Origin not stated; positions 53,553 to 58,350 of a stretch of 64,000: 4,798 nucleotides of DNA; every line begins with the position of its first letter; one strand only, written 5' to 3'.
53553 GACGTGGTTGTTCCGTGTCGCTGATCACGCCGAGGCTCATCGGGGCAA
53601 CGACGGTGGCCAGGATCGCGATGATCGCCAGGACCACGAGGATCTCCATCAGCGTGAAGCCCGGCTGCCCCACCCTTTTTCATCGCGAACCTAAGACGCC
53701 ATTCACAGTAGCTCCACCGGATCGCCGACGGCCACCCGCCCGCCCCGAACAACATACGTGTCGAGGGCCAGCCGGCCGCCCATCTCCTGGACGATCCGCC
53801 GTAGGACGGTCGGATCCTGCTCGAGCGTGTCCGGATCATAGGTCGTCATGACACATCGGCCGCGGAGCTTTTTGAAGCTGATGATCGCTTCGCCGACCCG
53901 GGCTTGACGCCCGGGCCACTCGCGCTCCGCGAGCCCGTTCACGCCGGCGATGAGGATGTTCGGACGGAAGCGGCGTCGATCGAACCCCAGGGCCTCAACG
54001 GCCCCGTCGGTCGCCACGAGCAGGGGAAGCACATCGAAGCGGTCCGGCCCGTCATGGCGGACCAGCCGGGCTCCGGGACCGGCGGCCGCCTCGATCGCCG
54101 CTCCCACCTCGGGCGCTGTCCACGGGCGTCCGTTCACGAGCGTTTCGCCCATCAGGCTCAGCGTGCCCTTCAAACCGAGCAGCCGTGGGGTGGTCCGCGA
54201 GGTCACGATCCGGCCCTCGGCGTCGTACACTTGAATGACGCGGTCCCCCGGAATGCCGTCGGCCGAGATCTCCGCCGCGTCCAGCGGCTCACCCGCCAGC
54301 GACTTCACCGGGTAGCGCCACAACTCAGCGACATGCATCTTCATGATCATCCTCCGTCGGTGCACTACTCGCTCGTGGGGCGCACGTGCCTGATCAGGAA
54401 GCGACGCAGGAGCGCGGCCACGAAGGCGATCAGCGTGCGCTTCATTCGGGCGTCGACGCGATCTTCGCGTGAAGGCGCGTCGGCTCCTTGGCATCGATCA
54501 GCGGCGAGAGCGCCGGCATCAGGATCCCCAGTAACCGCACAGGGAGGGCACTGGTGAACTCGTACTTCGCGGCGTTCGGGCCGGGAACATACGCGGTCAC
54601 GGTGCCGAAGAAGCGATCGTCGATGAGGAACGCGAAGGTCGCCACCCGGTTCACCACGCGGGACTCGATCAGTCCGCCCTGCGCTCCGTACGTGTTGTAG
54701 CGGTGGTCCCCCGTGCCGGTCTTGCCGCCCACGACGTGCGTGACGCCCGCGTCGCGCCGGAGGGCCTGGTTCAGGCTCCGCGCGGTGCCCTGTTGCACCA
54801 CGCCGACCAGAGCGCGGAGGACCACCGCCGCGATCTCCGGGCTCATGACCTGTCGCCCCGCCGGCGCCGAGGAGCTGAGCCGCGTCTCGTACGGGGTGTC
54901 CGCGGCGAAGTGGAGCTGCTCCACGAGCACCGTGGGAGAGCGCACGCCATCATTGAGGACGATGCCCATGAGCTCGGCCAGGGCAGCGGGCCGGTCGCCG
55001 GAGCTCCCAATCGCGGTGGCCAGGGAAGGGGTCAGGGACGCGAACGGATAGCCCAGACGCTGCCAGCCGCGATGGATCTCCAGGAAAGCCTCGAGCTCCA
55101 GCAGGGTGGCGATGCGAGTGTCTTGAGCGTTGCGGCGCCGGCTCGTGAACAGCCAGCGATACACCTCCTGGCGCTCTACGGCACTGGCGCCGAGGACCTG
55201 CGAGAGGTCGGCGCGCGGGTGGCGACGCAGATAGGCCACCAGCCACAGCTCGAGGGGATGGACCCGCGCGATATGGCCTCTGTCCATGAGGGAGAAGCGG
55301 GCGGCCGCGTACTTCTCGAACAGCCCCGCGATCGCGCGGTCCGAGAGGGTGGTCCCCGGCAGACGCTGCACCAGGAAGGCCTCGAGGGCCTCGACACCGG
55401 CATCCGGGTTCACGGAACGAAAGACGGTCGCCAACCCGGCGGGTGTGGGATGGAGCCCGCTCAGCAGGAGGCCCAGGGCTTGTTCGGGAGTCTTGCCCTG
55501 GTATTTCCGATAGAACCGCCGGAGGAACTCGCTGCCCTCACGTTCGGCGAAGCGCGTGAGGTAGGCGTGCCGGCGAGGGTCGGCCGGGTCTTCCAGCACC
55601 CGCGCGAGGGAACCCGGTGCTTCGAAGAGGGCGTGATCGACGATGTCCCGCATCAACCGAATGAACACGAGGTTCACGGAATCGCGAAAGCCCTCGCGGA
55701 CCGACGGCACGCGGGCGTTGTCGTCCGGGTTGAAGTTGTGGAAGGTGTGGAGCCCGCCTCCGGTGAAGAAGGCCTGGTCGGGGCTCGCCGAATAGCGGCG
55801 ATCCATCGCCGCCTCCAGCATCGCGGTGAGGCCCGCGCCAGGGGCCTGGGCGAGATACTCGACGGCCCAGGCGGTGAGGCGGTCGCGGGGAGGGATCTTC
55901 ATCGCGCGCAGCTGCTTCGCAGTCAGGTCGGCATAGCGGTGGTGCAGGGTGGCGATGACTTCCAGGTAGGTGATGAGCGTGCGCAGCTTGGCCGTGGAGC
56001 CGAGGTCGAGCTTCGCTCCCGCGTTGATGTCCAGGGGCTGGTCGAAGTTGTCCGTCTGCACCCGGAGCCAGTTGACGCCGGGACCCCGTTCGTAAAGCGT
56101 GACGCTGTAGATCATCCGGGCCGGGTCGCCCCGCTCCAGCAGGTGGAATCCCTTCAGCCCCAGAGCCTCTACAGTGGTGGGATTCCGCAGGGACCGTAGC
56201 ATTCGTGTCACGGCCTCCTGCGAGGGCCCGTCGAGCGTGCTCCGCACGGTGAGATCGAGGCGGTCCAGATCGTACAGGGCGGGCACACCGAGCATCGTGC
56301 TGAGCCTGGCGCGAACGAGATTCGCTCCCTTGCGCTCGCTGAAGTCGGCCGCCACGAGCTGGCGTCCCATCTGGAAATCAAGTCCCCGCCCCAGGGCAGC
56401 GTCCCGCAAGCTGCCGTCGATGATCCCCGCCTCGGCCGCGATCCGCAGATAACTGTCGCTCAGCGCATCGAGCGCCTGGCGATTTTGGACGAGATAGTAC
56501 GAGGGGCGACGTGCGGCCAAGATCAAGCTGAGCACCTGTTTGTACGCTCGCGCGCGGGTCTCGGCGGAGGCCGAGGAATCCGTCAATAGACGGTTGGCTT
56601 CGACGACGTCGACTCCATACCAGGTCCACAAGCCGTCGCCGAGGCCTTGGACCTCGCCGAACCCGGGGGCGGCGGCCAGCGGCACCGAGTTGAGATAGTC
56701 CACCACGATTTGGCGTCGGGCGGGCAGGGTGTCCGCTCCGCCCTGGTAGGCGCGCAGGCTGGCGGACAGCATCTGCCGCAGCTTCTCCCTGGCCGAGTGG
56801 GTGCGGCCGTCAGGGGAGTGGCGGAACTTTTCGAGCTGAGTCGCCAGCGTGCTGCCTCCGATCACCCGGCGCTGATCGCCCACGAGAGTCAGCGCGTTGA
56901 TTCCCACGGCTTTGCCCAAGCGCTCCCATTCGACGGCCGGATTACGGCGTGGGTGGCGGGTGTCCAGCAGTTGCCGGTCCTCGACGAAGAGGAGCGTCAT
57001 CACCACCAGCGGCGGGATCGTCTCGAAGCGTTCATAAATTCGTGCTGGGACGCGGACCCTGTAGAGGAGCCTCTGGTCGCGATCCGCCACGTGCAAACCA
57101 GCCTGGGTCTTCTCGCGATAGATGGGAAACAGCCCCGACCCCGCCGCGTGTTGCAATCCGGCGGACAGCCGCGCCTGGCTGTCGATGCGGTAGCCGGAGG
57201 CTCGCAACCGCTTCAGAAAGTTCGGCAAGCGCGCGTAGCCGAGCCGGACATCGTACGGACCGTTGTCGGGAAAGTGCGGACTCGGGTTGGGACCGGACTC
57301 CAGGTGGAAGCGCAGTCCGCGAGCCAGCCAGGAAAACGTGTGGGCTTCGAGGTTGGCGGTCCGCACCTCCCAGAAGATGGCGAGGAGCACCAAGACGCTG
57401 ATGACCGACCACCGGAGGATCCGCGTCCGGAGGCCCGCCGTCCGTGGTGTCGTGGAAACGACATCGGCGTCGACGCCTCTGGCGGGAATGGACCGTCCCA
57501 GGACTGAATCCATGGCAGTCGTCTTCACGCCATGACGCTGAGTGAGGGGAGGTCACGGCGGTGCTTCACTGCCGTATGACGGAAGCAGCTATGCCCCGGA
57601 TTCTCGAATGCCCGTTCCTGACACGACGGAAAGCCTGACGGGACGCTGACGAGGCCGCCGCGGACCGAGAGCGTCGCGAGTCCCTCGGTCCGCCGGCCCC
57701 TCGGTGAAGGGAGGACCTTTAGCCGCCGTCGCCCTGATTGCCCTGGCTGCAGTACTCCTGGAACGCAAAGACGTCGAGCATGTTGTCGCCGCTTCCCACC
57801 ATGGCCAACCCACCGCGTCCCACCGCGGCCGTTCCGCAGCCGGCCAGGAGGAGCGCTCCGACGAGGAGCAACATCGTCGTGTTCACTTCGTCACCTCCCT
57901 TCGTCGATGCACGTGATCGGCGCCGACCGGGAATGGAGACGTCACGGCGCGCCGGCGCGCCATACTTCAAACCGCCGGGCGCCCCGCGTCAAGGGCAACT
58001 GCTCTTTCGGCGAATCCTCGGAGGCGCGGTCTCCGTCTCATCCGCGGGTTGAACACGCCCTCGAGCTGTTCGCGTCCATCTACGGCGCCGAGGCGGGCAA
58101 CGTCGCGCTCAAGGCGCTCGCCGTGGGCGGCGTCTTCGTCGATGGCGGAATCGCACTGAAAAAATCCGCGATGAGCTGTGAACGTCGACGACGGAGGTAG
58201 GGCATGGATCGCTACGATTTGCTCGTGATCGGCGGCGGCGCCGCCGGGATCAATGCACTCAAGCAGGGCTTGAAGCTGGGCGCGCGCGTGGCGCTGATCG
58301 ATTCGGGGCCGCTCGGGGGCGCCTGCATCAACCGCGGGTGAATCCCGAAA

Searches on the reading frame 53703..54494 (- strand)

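Call 47: search_protein_families(library=pfam, proteins=[window:53703-54494:-], max_evalue=0.00001)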
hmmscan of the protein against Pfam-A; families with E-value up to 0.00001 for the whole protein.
window:53703-54494:- (263 aa): 2 families
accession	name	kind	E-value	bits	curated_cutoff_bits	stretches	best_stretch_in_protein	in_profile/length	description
PF03473.23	MOSC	-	2.7e-12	47.2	22.7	1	171-261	32-120/120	MOSC domain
PF03476.21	MOSC_N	-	4.4e-11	43.1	25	1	54-113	3-63/119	MOSC N-terminal beta barrel domain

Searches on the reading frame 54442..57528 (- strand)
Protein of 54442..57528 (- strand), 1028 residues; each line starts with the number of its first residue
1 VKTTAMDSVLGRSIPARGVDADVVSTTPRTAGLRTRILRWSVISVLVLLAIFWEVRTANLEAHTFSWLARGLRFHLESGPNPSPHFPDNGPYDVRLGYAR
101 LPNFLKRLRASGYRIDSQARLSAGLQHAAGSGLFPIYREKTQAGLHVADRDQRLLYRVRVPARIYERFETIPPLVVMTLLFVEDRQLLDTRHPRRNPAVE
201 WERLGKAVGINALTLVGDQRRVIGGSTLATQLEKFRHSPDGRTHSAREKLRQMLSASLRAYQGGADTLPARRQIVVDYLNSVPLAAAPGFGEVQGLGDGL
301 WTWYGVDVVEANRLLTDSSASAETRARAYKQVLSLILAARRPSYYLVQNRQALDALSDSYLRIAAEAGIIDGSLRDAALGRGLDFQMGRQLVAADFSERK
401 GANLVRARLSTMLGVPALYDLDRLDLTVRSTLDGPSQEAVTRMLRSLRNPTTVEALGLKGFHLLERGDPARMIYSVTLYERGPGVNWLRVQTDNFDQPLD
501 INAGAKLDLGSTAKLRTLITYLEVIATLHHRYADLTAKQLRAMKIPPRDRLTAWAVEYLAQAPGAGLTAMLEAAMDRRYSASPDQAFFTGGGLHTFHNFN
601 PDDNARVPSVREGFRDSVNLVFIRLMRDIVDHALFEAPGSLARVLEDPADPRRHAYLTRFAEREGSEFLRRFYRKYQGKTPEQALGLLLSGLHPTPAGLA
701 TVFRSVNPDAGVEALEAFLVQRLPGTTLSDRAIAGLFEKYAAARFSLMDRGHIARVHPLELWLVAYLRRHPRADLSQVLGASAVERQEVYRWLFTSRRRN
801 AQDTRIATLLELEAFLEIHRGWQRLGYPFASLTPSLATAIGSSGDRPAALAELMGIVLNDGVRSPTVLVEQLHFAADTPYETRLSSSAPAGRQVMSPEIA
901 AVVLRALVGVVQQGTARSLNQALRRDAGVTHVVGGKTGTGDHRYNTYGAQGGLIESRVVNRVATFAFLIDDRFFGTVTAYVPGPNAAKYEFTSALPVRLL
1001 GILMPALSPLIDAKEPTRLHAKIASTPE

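Call 47: search_protein_families(library=pfam, proteins=[window:54442-57528:-], max_evalue=0.00001)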
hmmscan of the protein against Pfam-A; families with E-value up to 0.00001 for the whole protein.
window:54442-57528:- (1028 aa): 2 families
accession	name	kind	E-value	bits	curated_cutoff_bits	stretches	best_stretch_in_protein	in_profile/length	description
PF00912.28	Transgly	-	9.3e-14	51.7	27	1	160-345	11-157/178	Transglycosylase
PF00905.27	Transpeptidase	-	3.2e-06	27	22.1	0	836-943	154-245/299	Penicillin binding protein transpeptidase domain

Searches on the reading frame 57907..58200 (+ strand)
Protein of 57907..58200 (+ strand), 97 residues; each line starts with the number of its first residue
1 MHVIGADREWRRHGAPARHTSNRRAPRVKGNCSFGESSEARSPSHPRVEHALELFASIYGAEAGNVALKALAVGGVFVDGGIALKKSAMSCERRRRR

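Call 47: search_protein_families(library=pfam, proteins=[window:57907-58200:+], max_evalue=0.00001)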
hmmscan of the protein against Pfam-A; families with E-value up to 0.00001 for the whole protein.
window:57907-58200:+ (97 aa): 1 family
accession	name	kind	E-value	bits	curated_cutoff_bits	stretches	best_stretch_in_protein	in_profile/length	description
PF02685.22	Glucokinase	-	1.1e-11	44.8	22.1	1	40-85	220-265/314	Glucokinase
